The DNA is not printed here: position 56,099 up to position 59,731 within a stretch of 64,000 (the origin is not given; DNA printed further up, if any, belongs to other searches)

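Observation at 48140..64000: Pilus-like operon tail encoding an SLH / giant RCC1-propeller / giant RCC1-propeller / SLH cassette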

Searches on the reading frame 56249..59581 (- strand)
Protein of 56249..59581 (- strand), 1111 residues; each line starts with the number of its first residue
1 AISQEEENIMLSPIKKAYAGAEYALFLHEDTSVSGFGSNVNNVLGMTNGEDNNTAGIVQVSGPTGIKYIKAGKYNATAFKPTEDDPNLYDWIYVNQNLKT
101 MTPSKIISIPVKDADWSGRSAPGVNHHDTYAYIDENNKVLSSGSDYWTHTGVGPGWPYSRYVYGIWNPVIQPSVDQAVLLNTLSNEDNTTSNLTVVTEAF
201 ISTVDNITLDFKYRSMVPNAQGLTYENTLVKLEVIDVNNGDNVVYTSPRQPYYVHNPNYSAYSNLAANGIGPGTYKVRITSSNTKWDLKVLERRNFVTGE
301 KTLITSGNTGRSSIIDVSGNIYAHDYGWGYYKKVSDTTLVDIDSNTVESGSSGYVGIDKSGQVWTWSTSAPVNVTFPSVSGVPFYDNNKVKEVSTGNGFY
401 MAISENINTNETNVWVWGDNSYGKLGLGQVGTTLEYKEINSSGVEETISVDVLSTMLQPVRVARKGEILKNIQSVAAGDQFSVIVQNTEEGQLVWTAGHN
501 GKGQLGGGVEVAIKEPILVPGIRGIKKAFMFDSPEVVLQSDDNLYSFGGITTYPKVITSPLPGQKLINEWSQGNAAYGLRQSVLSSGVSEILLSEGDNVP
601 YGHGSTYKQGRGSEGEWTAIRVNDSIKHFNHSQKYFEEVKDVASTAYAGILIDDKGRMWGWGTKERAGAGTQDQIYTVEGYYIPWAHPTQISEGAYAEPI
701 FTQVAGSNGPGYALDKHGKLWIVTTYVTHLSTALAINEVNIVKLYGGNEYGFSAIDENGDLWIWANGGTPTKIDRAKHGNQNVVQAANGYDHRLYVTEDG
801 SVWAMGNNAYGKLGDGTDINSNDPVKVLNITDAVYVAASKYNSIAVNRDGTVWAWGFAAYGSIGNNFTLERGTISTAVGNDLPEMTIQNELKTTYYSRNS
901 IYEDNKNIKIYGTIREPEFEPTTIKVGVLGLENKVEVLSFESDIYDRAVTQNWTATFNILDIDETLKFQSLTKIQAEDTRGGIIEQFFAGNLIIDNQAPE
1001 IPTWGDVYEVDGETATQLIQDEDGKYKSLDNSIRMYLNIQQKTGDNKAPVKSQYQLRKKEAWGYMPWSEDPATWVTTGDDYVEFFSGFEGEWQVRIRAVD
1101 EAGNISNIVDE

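Call 79: find_related_loci(query=A5, collection=metagenome_contigs, flank=10000)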
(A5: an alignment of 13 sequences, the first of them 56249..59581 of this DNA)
Query A5 (1111 aa) in metagenome_contigs; peptide patterns used: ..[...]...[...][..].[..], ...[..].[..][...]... (x = any residue, [..] = any of these).
36 stretches matched a pattern; 11 encode a relative of the query (tblastn E <= 1e-3); 8 distinct loci.
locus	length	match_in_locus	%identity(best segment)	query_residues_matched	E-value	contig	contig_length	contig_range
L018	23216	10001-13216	44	12-1107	0e+0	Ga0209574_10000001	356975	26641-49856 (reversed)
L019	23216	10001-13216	44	12-1107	0e+0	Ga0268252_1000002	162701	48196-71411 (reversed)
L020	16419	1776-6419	36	10-1106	2e-177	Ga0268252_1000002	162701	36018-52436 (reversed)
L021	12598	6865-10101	34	14-1107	4e-165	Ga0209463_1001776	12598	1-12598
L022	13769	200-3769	32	2-1108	8e-158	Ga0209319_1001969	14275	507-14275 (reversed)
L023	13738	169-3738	32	2-1108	8e-158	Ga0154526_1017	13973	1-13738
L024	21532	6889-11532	36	10-1106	2e-177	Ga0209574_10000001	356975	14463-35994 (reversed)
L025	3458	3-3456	43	10-1106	9e-71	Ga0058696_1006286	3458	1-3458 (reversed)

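Call 81: predict_structure(alignment_id=A5)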
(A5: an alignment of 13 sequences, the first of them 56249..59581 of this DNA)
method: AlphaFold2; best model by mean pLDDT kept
length: 1111 residues; sequences in the alignment: 13
mean_pLDDT: 76.2   pTM: 0.64
mean pLDDT of the five models: 76.2, 75.6, 73.6, 71.2, 71.1
residues with pLDDT >= 90: 221; 70-90: 580; 50-70: 201; < 50: 109
segments of 3 or more residues with pLDDT < 50: 1-9, 42-52, 120-126, 146-162, 255-259, 509-511, 559-588, 609-615, 673-682, 859-867
pLDDT, mean of each block of 10 residues (from residue 1): 34 87 86 75 47 60 82 81 88 69 76 77 52 90 56 43 64 65 74 85 75 59 64 87 78 50 62 88 80 80 76 85 72 67 87 87 85 87 89 92 92 94 85 85 83 90 89 92 89 85 55 66 70 65 62 53 29 31 43 66 55 53 73 82 74 88 68 43 69 84 79 89 85 81 77 91 80 90 88 90 87 83 89 85 84 69 43 78 83 85 90 90 85 88 87 92 74 79 74 86 86 81 79 86 78 88 85 84 82 89 87 59
secondary structure, 60 per line:
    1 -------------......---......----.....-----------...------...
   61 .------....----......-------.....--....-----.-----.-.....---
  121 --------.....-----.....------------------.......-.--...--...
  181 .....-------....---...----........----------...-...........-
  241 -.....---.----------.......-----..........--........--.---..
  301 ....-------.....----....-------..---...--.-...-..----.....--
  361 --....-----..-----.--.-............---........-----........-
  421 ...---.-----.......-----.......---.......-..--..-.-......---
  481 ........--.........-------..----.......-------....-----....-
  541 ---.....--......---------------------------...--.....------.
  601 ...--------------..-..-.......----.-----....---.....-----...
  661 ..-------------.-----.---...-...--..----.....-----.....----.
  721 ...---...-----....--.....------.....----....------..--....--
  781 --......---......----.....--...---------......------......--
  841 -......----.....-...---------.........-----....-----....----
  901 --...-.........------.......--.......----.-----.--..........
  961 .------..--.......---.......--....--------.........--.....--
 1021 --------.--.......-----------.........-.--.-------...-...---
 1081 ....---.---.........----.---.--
elements in order (helices of 4 or more, strands of 3 or more residues): E14-19 E23-28 E33-37 E58-61 E68-71 E76-81 E89-93 H96-99 E113-117 E129-133 E139-143 E162-168 E178-185 E193-196 E200-202 E207-214 E229-236 E242-246 E261-267 E273-282 E285-292 E299-304 E312-316 E321-324 E354-358 E363-366 H384-387 E388-395 E399-406 E412-419 E433-439 E445-451 E455-461 E472-477 E481-488 E491-499 E513-519 E527-530 E536-539 E544-548 E551-556 E584-586 E589-593 E600-603 H624-630 E641-644 E648-652 E658-662 E686-688 E690-692 E701-705 E711-715 E720-723 E727-729 H735-738 E741-745 E752-756 E761-764 H775-778 E783-788 E792-797 E802-806 E821-826 E833-838 E842-847 E852-856 E870-878 E884-887 E893-896 E907-915 E922-928 E931-937 E951-958 E972-978 E982-988 E991-994 E1003-1011 E1014-1018 E1032-1038 E1050-1058 E1075-1077 E1081-1084 E1092-1100

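Call 83: fold_search(model_id=the predicted structure, library=pdb)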
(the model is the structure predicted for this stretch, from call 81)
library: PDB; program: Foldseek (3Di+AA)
matches with E <= 10: 1796; with E <= 0.001: 567
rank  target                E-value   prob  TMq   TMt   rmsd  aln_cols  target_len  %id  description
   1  4dnw_A                5.9e-17  1.00  0.17  0.47  19.4       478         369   18  Crystal structure of UVB-resistance protein UVR8 (released 2012-03-07)
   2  4dnv_B                1.0e-16  1.00  0.17  0.46  19.4       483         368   18  Crystal structure of the W285F mutant of UVB-resistance protein UVR8 (released 2012-03-07)
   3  6dd7_A                1.2e-16  1.00  0.17  0.46  19.3       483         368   18  Crystal structure of plant UVB photoreceptor UVR8 from in situ serial Laue diffraction (released 2018-07-18)
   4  4dnw_B                1.6e-16  1.00  0.17  0.46  19.5       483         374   17  Crystal structure of UVB-resistance protein UVR8 (released 2012-03-07)
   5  4d9s_A                2.0e-16  1.00  0.17  0.45  19.4       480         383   18  Crystal structure of Arabidopsis thaliana UVR8 (UV Resistance locus 8) (released 2012-04-04)
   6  6xzl                  2.4e-16  1.00  0.17  0.47  19.4       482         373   18  Arabidopsis UV-B photoreceptor UVR8 mutant D96N D107N (released 2021-01-13)
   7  4nc4_A                3.5e-16  1.00  0.17  0.47  19.3       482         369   17  Crystal structure of photoreceptor AtUVR8 mutant W285F and light-induced structural changes at 120K (released 2016-10-26)
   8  4dnu                  3.7e-16  1.00  0.17  0.47  19.6       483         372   17  Crystal structure of the W285A mutant of UVB-resistance protein UVR8 (released 2012-03-07)
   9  8gqe_B                5.4e-16  1.00  0.24  0.65   7.3       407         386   16  Crystal structure of the W285A mutant of UVR8 in complex with RUP2 (released 2022-09-14)
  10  6xzm_A                5.4e-16  1.00  0.15  0.38  18.9       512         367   16  Arabidopsis UV-B photoreceptor UVR8 mutant D96N D107N W285A (released 2021-01-13)
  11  6xzn_A                6.0e-16  1.00  0.19  0.52  16.7       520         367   14  Arabidopsis UV-B photoreceptor UVR8 mutant G101S W285A (released 2021-01-13)
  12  6xzn_B                1.1e-15  1.00  0.17  0.48  18.7       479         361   17  Arabidopsis UV-B photoreceptor UVR8 mutant G101S W285A (released 2021-01-13)
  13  4dnv_A                1.4e-15  1.00  0.24  0.67   7.4       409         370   16  Crystal structure of the W285F mutant of UVB-resistance protein UVR8 (released 2012-03-07)
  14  5xgs_B                2.2e-15  1.00  0.14  0.33  18.9       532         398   13  Crystal structure of human WBSCR16 (released 2017-06-21)
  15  4d9s_B                2.7e-15  1.00  0.25  0.68   6.3       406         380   16  Crystal structure of Arabidopsis thaliana UVR8 (UV Resistance locus 8) (released 2012-04-04)
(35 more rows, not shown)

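Call 88: search_protein_families(library=pfam, proteins=[L022:5624-9922:+, L022:10269-11879:+], max_evalue=0.01)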
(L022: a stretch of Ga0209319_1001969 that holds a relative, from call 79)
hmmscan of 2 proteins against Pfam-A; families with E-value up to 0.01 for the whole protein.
L022:5624-9922:+ (1432 aa): 5 families
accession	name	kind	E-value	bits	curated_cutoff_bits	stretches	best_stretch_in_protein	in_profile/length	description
PF01869.26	BcrAD_BadFG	-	1.3e-53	182.7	31.5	2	299-551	1-269/271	BadF/BadG/BcrA/BcrD ATPase family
PF09989.15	DUF2229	-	4.5e-45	154.4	29.4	1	657-873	1-218/218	CoA enzyme activase uncharacterised domain (DUF2229)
PF02782.22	FGGY_C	-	0.00018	21.8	27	0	482-551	120-192/198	FGGY family of carbohydrate kinases, C-terminal domain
PF05378.19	Hydant_A_N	-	0.0038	17.4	25.2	0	299-409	2-102/176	Hydantoinase/oxoprolinase N-terminal region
PF22521.2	HypF_C_2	-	0.0039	17.4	27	0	180-230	166-220/241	Carbamoyltransferase, Kae1-like Domain, second subdomain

L022:10269-11879:+ (536 aa): 7 families
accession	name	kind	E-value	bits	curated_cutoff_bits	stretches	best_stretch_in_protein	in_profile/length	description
PF13304.12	AAA_21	-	2.2e-20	74.4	27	1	32-291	1-303/304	AAA domain, putative AbiEii toxin, Type IV TA system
PF13175.12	AAA_15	-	1.1e-13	52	32.1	2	4-119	1-92/374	AAA ATPase domain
PF02463.25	SMC_N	-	3.1e-10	40.3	40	1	6-295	2-206/220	RecF/RecN/SMC N terminal domain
PF00005.33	ABC_tran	-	7.8e-05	23.7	25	1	29-130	10-80/137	ABC transporter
PF13514.12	AAA_27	-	0.00022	21.3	22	1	4-50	1-46/206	AAA domain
PF13476.12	AAA_23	-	0.00041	21.5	27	1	9-169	2-142/201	AAA domain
PF13555.12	AAA_29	-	0.0014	18.8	27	0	29-52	21-44/61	P-loop containing region of AAA domain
